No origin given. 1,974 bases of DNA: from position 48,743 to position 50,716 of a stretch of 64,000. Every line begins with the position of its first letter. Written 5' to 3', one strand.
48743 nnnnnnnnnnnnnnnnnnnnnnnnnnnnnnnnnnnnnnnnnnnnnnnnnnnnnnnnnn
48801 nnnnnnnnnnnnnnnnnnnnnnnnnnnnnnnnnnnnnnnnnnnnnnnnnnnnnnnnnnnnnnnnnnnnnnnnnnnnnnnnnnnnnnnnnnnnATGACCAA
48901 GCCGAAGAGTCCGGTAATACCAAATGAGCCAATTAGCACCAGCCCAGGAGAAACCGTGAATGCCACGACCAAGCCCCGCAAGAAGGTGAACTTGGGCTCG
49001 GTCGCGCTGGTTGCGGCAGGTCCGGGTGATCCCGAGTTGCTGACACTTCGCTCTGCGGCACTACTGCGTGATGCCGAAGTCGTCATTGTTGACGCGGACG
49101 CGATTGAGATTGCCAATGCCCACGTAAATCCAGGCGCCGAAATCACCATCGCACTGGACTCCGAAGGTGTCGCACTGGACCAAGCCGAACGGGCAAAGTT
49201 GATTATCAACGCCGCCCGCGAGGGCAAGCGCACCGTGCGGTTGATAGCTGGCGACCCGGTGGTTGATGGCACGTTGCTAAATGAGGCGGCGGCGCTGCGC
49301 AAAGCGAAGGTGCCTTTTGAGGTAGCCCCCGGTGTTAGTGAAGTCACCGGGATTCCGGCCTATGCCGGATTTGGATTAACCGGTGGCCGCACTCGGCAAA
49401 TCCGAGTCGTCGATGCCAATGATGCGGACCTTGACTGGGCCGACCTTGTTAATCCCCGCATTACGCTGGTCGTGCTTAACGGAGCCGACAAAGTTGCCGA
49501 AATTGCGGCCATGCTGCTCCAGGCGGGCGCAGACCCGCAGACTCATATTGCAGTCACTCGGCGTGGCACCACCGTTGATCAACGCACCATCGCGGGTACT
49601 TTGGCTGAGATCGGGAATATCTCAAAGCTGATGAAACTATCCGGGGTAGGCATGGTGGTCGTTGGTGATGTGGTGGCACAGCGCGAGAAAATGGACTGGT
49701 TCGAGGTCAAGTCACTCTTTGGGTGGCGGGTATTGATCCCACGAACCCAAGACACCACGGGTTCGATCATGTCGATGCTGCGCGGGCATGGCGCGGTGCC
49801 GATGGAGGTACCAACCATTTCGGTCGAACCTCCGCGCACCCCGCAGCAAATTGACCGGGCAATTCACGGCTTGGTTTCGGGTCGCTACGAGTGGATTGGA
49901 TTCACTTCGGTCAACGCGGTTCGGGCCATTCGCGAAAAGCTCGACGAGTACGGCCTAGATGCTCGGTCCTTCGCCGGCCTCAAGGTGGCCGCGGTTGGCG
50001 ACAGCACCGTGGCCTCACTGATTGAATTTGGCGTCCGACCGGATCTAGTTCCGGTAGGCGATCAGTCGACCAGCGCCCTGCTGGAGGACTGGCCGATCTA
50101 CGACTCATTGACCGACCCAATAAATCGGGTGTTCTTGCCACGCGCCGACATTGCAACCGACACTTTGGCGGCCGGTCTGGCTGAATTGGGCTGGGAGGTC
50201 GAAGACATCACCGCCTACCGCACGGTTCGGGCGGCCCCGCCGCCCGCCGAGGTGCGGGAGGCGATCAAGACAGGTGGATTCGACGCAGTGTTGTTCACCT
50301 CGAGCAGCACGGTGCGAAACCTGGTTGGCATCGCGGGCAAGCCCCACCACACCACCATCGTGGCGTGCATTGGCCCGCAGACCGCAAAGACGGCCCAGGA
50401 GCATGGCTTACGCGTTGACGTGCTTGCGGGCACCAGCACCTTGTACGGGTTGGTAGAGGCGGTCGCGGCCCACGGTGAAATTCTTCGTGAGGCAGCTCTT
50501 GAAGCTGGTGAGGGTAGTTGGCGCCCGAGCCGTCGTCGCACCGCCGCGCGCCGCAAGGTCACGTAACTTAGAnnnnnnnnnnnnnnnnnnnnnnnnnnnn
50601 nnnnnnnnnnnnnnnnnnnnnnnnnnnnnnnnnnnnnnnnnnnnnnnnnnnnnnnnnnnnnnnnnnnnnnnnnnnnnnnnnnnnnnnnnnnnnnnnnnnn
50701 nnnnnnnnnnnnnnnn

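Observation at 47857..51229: rex translationally coupled to cobA-hemD; hemA, hemC, hemB and hemL absent from their conserved slots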

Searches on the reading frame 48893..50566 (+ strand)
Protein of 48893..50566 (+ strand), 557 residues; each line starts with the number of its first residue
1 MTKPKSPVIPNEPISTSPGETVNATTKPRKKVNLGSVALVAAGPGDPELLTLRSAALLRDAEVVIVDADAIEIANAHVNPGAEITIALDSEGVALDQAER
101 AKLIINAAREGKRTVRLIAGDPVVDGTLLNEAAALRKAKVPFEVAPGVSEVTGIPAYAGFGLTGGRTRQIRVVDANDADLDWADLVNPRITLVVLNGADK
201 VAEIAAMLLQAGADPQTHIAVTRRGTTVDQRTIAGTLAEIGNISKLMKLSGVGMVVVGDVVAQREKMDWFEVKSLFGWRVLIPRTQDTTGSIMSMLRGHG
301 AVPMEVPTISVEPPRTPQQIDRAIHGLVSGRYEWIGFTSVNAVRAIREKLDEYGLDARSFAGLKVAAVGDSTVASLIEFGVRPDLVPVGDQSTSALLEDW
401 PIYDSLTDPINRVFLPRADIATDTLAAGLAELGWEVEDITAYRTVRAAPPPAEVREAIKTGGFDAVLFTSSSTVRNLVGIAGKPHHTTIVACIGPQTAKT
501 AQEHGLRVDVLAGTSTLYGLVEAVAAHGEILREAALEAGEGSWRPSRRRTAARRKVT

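Call 3: search_protein_families(library=pfam, proteins=[window:48893-50566:+])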
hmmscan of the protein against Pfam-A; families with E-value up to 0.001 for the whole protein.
window:48893-50566:+ (557 aa): 2 families
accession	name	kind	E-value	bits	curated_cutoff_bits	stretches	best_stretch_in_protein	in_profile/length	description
PF02602.20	HEM4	-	6.2e-59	199.4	27.5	1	296-522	7-231/231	Uroporphyrinogen-III synthase HemD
PF00590.25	TP_methylase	-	1.3e-37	130.2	27.8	1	37-240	2-211/212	Tetrapyrrole (Corrin/Porphyrin) Methylases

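Call 6: find_encoding_contigs(protein=window:48893-50566:+, flank=10000, max_places=6)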
Protein window:48893-50566:+ (557 aa): 24 contigs read that carry it; 6 places shown.
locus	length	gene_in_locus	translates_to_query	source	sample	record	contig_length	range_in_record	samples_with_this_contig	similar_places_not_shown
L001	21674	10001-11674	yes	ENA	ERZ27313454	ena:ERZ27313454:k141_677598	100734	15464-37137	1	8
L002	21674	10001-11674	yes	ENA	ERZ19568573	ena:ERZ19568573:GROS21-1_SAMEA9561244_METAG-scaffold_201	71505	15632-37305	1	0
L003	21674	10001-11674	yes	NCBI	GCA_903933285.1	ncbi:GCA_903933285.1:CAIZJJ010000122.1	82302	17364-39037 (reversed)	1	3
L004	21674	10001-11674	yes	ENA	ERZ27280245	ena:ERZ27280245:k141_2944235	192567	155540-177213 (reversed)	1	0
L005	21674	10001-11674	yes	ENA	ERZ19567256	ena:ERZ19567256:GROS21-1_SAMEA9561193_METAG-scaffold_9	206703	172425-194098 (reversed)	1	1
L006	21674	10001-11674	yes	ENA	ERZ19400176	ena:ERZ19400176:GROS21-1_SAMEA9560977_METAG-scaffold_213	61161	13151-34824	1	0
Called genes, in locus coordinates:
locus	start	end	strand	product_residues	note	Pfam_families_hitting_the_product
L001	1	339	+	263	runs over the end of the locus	PF01261:AP_endonuc_2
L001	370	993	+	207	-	PF00440:TetR_N, PF17920:TetR_C_16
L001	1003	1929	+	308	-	PF01619:Pro_dh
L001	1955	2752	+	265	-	PF03446:NAD_binding_2 (weak), PF03807:F420_oxidored, PF14748:P5CR_dimer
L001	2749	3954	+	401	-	PF00850:Hist_deacetyl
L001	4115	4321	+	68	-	PF21531:Rv2175c_wHTH (weak), PF12728:HTH_17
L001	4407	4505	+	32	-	-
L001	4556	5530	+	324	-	PF01073:3Beta_HSD (weak), PF01370:Epimerase, PF16363:GDP_Man_Dehyd (weak)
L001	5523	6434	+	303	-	PF01553:Acyltransferase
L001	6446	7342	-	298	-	PF00702:Hydrolase, PF12710:HAD, PF08282:Hydrolase_3 (weak)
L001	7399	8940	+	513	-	PF00501:AMP-binding, PF13193:AMP-binding_C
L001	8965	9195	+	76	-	PF05768:Glrx-like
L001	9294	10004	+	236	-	PF06971:Put_DNA-bind_N, PF02629:CoA_binding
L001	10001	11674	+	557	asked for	PF00590:TP_methylase, PF02602:HEM4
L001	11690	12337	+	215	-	PF00300:His_Phos_1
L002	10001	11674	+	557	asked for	PF00590:TP_methylase, PF02602:HEM4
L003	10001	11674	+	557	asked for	PF00590:TP_methylase, PF02602:HEM4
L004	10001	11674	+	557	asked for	PF00590:TP_methylase, PF02602:HEM4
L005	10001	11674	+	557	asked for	PF00590:TP_methylase, PF02602:HEM4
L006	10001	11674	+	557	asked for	PF00590:TP_methylase, PF02602:HEM4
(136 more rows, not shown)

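Call 13: find_related_loci(query=window:48893-50563:+, collection=genome_contigs, flank=10000)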
Query window:48893-50563:+ (557 aa) in genome_contigs; peptide patterns used: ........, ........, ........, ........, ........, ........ (x = any residue, [..] = any of these).
458 stretches matched a pattern; 374 encode a relative of the query (tblastn E <= 1e-3); the best 80 are kept; 80 distinct loci.
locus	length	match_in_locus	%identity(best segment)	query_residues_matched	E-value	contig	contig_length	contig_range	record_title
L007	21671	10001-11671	99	1-557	0e+0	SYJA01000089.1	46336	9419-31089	MAG: Actinomycetota bacterium isolate F1-60-MAGs171 F1-60__c547555, whole genome shotgun sequence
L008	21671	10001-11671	96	1-557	0e+0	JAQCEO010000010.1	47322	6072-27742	MAG: Actinomycetota bacterium isolate casp40-mb.119 NODE_1766_length_47322_cov_0.145141, whole genome shotgun sequence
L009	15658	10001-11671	94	1-557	0e+0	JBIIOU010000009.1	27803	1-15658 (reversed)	MAG: Candidatus Nanopelagicales bacterium isolate ME2002-11-07_3300042865_group1_bin157 Rohwer_bin351_scaffold_1212_c1,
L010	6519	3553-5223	93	1-557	0e+0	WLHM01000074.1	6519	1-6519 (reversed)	MAG: Actinomycetota bacterium isolate UFOp-RE-4nov15-257 RE-4nov15-257-c74, whole genome shotgun sequence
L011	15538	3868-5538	93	1-557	0e+0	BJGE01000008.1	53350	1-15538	Actinomycetes bacterium LBMAG_Actinobacteria_hypo.bin8_acSTL DNA, sequence008, whole genome shotgun sequence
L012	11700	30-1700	93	1-557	0e+0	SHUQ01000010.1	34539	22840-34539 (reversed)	MAG: Candidatus Nanopelagicales bacterium isolate Baikal-deep-G14 BACOMB-C5395, whole genome shotgun sequence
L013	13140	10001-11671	94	1-557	0e+0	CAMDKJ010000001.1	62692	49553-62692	MAG: Bifidobacterium breve isolate TE-11nov19-36 genome assembly, contig: TE-11nov19-C404, whole genome shotgun sequence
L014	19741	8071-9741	93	1-557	0e+0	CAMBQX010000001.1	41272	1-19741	MAG: Bifidobacterium breve isolate MsH-30apr19-154 genome assembly, contig: MsH-30apr19-C1259, whole genome shotgun sequ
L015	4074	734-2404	94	1-557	0e+0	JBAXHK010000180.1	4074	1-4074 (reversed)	MAG: Actinomycetes bacterium isolate ELA321 MAG321_180, whole genome shotgun sequence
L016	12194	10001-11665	78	3-557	0e+0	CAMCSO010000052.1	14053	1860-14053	MAG: Bifidobacterium breve isolate MoE-02may19-65 genome assembly, contig: MoE-02may19-C7424, whole genome shotgun seque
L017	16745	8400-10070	93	1-557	0e+0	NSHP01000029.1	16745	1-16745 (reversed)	MAG: Actinobacteria bacterium isolate Baikal-G3 Actinobacterium-acI-Baikal-G3-C29, whole genome shotgun sequence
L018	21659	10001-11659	78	11-557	0e+0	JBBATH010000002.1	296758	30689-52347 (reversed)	MAG: Candidatus Nanopelagicales bacterium isolate EUL_266 ctg2-EUL_266, whole genome shotgun sequence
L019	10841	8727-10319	79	27-557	0e+0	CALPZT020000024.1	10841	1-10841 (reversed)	MAG: Bifidobacterium breve isolate HRSG-H1-bin-101 genome assembly, contig: HRSG-H1-C4506, whole genome shotgun sequence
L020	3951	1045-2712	78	10-557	0e+0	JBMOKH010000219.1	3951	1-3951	MAG: Candidatus Nanopelagicales bacterium isolate Deming_bin.9 contig85523, whole genome shotgun sequence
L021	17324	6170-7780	79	16-557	0e+0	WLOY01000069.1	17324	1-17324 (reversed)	MAG: Actinomycetota bacterium isolate UFOp-RH-23may17-797 RH-23may17-797-c69, whole genome shotgun sequence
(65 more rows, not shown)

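Call 42: search_solved_structures(query=window:48893-50563:+, max_evalue=0.001, show_alignments=0)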
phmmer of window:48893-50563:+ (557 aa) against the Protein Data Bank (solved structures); distinct sequences matched with E-value up to 0.001: 23.
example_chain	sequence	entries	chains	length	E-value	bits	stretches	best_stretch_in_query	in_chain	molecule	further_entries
6pr1_A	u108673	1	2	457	1.5e-33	119.5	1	18-271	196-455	Siroheme synthase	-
6pr3_A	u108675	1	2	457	2.1e-33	118.9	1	18-271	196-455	Siroheme synthase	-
6pr4_A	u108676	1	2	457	2.3e-33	118.8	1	18-271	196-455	Siroheme synthase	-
6p7c_A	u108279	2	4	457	2.4e-33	118.7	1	18-271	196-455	Siroheme synthase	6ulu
6p7d_A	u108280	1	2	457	2.4e-33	118.7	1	18-271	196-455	Siroheme synthase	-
1pjt_A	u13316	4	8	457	2.4e-33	118.7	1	18-271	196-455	Siroheme synthase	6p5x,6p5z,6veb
1pjq_A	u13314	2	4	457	2.4e-33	118.7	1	18-271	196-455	Siroheme synthase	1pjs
6pr0_A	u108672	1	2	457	2.4e-33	118.7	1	18-271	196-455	Siroheme synthase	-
6pqz_A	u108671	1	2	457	2.4e-33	118.7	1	18-271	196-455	Siroheme synthase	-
6pr2_A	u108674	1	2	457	2.6e-33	118.6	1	18-271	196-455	Siroheme synthase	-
2ybq_A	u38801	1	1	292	4.5e-33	117.9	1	34-263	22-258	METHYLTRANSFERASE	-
2ybo_A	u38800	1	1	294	5.1e-33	117.7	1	34-263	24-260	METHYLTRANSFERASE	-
1s4d_A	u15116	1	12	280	1e-23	87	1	33-270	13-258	Uroporphyrin-III C-methyltransferase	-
1v9a_A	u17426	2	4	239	1.9e-20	76.2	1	35-260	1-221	Uroporphyrin-III C-methyltransferase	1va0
2cbf_A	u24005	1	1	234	1.3e-16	63.5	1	38-250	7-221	COBALT-PRECORRIN-4 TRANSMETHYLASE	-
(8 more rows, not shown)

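Call 43: search_protein_families(library=ncbifam, proteins=[window:48893-50563:+], max_evalue=0.001)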
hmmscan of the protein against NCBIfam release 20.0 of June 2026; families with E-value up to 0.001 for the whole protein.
window:48893-50563:+ (557 aa): 30 families (the best 25 are shown)
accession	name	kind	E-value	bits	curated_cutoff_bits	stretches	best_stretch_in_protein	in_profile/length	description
NF007922.1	PRK10637.1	equivalog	7.5e-45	153.7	400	1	26-262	208-450/450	siroheme synthase CysG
NF004790.0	PRK06136.1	subfamily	1.5e-43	149.3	198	1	34-271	3-247/250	uroporphyrinogen-III C-methyltransferase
TIGR01469.1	cobA_cysG_Cterm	equivalog_domain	2.3e-42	145.4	185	1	35-264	1-237/238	uroporphyrinogen-III C-methyltransferase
NF005524.0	PRK07168.1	equivalog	8.4e-34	116.9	603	1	35-359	3-328/474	uroporphyrin-III C-methyltransferase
NF004593.0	PRK05928.4-2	equivalog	8.2e-32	110.6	275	1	279-525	4-240/247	uroporphyrinogen-III synthase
TIGR01465.1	cobM_cbiF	equivalog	1.1e-27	97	259.65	1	37-265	1-231/247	precorrin-4 C(11)-methyltransferase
NF004587.0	PRK05928.2-5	equivalog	1e-22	80.9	246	1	282-526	10-239/245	uroporphyrinogen-III synthase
NF012017.0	PRK15473.1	equivalog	2.9e-20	72.7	408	1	35-262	8-237/257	cobalt-precorrin-4 methyltransferase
NF004583.0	PRK05928.1-5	equivalog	3.1e-18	66.2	432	1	274-505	3-227/250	uroporphyrinogen-III synthase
NF005411.0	PRK06975.1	equivalog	8.1e-15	54.2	414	1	279-481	8-215/660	fused uroporphyrinogen-III synthase HemD/membrane protein HemX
TIGR01467.1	cobI_cbiL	equivalog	7.6e-13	48.4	163.25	1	39-233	5-209/230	precorrin-2 C(20)-methyltransferase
NF004395.0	PRK05752.1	equivalog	1.5e-12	47.3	380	1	277-507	3-230/255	uroporphyrinogen-III synthase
NF005568.0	PRK07239.1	equivalog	4.3e-12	45.6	273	2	285-383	154-256/381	uroporphyrinogen-III synthase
NF004586.0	PRK05928.2-4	equivalog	2.3e-11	43.6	401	1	331-521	49-231/240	uroporphyrinogen-III synthase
NF004457.0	PRK05787.1-5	equivalog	3.2e-11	43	302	1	17-239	10-226/252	cobalt-precorrin-7 (C(5))-methyltransferase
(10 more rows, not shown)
